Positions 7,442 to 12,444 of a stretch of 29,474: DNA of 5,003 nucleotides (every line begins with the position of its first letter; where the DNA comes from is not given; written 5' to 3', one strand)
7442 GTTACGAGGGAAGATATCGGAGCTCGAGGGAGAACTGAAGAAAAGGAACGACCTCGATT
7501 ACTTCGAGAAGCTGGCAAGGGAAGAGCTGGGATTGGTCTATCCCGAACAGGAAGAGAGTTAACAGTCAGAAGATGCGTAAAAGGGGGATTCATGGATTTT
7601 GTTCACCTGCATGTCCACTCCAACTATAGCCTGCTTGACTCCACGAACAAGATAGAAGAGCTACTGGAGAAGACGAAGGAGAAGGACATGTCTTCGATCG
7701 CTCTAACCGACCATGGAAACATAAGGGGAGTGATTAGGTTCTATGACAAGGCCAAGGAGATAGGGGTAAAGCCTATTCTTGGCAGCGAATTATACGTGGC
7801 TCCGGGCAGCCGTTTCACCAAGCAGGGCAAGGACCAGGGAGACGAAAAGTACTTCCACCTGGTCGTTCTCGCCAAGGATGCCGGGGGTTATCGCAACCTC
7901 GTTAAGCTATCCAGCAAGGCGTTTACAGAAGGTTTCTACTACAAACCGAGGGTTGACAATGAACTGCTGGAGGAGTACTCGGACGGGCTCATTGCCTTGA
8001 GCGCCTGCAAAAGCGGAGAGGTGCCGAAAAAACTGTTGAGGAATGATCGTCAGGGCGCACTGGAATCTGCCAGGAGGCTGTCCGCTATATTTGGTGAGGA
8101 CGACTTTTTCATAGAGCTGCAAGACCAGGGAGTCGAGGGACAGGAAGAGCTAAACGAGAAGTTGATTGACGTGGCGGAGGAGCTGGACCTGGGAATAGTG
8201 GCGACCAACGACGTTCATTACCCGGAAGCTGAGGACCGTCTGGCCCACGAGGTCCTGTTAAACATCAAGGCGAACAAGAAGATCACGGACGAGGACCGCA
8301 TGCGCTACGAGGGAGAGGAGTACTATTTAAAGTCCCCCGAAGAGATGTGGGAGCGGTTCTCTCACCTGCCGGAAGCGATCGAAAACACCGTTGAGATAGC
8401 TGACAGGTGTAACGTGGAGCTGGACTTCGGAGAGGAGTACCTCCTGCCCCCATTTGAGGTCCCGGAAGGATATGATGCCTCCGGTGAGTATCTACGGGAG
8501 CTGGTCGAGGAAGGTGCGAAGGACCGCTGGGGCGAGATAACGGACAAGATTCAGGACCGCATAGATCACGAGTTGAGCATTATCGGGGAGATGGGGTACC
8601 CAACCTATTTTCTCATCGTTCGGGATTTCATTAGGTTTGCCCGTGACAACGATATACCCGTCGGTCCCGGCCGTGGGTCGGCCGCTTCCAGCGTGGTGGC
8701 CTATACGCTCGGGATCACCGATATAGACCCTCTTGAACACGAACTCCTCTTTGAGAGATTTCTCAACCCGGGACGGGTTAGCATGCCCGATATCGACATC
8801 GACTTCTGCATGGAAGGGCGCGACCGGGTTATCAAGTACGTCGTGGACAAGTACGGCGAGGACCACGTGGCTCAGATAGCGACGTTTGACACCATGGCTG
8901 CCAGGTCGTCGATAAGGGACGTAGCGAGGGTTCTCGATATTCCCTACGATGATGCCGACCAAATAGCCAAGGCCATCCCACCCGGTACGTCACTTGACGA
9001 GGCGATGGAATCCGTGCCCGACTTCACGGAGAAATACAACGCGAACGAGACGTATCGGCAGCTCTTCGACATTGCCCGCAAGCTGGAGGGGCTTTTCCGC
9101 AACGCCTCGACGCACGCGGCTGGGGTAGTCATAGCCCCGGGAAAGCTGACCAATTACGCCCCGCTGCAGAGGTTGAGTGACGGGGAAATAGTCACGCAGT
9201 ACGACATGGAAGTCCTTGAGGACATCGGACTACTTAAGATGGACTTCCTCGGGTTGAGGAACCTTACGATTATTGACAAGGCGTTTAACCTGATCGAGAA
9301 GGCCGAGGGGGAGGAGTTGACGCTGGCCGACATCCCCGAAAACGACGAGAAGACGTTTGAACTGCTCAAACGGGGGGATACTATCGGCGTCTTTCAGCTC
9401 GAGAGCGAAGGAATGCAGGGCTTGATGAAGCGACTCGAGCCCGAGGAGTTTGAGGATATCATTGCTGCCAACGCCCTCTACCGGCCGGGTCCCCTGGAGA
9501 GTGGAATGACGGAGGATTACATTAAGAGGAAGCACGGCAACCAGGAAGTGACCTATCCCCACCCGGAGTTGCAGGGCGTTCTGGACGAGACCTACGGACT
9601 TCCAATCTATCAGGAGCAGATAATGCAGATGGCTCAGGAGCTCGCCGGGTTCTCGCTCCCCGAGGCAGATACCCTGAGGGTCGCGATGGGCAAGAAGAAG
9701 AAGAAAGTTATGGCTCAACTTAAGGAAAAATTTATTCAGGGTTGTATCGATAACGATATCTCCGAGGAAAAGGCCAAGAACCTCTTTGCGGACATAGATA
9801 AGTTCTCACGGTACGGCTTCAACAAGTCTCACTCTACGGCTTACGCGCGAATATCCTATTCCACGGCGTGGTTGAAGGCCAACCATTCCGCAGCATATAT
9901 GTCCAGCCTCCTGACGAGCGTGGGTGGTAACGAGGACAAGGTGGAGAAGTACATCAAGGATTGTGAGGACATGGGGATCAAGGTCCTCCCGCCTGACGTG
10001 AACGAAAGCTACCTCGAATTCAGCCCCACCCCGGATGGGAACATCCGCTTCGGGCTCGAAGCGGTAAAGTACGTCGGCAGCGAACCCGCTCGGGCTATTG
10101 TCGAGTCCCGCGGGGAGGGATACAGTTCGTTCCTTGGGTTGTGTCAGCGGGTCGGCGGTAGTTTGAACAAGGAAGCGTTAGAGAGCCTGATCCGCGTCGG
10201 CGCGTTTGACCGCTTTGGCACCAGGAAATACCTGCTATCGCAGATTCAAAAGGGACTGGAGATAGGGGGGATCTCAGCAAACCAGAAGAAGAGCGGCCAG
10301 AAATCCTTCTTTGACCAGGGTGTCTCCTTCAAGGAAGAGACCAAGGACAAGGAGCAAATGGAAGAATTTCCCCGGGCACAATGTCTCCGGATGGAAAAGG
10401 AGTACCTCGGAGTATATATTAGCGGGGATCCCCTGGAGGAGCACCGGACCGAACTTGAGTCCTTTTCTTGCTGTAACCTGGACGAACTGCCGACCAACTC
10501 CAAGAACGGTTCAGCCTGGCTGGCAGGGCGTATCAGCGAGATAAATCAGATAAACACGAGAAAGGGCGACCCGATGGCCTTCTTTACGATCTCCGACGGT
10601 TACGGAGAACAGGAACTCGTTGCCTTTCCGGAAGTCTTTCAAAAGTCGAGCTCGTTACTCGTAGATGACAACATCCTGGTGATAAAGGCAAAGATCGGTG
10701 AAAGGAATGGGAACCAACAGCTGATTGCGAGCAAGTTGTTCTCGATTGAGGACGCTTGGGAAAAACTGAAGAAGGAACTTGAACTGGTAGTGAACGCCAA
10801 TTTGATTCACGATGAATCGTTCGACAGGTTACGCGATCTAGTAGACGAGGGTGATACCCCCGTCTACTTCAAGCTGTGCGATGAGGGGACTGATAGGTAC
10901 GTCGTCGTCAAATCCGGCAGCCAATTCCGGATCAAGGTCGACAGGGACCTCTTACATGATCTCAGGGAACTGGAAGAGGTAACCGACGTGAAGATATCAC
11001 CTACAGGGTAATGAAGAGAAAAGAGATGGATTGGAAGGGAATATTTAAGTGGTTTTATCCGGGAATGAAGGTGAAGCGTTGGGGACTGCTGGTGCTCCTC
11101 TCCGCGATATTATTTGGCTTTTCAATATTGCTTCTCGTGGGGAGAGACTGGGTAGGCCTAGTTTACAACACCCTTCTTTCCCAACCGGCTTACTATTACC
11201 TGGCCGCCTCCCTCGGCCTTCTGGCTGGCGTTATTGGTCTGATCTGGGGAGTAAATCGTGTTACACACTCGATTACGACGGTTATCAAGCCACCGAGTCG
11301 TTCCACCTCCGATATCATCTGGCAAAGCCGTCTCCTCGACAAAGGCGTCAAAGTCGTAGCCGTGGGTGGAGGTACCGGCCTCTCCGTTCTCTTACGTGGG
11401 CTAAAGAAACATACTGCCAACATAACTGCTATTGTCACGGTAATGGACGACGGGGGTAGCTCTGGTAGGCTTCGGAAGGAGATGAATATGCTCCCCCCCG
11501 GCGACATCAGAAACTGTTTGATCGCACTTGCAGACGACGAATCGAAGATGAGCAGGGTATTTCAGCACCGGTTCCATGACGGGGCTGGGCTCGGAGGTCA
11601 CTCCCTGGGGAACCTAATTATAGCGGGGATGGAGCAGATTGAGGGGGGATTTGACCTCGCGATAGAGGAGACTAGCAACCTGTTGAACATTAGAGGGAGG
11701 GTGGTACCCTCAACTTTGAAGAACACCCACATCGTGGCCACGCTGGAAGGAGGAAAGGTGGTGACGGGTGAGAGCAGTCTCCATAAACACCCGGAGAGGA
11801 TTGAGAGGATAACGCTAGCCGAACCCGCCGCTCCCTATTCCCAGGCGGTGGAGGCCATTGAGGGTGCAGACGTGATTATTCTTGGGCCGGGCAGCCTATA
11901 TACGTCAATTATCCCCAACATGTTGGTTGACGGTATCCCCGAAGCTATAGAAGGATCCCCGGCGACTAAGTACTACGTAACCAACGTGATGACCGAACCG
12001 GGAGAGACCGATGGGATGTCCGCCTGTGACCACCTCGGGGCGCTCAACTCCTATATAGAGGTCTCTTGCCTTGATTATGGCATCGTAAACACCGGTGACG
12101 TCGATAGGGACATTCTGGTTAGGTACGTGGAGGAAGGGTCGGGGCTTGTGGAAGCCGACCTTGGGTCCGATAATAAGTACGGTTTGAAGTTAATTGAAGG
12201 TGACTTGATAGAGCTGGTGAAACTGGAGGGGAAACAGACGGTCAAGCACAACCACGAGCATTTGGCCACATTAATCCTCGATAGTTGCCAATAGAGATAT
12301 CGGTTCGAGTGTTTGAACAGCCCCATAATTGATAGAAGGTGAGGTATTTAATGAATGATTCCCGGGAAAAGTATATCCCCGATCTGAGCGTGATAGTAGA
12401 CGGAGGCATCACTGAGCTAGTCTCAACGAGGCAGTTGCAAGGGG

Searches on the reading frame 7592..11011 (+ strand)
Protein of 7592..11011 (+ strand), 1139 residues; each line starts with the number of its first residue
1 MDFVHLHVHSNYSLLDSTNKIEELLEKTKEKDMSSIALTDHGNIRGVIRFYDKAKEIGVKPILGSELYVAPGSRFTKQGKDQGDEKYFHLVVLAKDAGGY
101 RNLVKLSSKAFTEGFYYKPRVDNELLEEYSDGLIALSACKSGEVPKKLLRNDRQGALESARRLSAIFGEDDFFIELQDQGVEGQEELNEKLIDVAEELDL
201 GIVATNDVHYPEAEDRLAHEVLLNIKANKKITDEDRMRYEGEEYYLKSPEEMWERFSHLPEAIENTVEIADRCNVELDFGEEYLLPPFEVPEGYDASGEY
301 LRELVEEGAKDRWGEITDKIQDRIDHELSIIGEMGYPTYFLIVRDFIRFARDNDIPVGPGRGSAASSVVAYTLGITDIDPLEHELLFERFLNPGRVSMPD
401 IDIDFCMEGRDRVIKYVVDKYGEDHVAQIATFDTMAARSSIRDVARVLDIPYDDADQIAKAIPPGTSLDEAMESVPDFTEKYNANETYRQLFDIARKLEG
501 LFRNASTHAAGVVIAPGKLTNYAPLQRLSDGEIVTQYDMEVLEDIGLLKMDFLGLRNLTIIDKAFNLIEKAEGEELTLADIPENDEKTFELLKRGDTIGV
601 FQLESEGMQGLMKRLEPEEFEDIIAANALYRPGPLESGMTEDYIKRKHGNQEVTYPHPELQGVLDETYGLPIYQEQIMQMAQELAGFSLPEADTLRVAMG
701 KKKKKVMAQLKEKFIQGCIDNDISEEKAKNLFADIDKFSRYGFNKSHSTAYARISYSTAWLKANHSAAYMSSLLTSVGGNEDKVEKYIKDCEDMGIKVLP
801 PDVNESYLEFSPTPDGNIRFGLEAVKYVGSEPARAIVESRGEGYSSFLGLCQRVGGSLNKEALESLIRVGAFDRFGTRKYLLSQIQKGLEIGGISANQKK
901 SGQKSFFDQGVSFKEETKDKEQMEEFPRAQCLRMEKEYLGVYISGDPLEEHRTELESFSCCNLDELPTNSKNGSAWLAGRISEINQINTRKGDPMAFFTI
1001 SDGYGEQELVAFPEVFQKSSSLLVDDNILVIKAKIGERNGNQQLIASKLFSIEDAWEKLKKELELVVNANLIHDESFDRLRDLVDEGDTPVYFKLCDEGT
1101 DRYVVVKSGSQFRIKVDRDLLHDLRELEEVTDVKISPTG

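Call 4: search_protein_families(library=pfam, proteins=[window:7592-11011:+])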
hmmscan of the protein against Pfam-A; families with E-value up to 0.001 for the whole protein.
window:7592-11011:+ (1139 aa): 5 families
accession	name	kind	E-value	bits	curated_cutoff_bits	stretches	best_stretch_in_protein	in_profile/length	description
PF07733.18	DNA_pol3_alpha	-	3.2e-104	348.6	23.9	1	299-554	1-260/260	Bacterial DNA polymerase III alpha NTPase domain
PF17657.6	DNA_pol3_finger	-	5.7e-68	227.9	22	1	557-721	1-165/166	Bacterial DNA polymerase III alpha subunit finger domain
PF02811.25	PHP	-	2.8e-55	187.5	26.4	1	5-178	1-163/164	PHP domain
PF14579.12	HHH_6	-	5.3e-24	84.7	25.6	1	795-878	1-87/90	Helix-hairpin-helix motif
PF01336.31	tRNA_anti-codon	-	2.3e-12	47.1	27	1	976-1049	2-72/75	OB-fold nucleic acid binding domain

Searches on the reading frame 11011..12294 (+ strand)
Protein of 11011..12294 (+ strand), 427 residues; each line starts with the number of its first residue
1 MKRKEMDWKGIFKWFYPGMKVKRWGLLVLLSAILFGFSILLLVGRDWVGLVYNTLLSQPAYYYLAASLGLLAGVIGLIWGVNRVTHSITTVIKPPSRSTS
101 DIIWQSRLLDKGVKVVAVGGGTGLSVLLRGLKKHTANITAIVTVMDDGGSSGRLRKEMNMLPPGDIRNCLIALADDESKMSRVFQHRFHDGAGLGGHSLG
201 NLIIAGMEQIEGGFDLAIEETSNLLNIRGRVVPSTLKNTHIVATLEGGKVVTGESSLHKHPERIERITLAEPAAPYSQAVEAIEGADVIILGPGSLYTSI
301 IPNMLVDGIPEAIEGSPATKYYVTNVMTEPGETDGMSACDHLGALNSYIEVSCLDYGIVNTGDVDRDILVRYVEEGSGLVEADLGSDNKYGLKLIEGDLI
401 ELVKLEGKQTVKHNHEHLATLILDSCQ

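Call 4: search_protein_families(library=pfam, proteins=[window:11011-12294:+])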
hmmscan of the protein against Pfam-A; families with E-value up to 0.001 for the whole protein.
window:11011-12294:+ (427 aa): 1 family
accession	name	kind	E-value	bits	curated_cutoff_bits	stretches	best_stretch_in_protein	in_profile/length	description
PF01933.23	CofD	-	8e-101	337.5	30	1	115-399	1-289/290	2-phospho-L-lactate transferase CofD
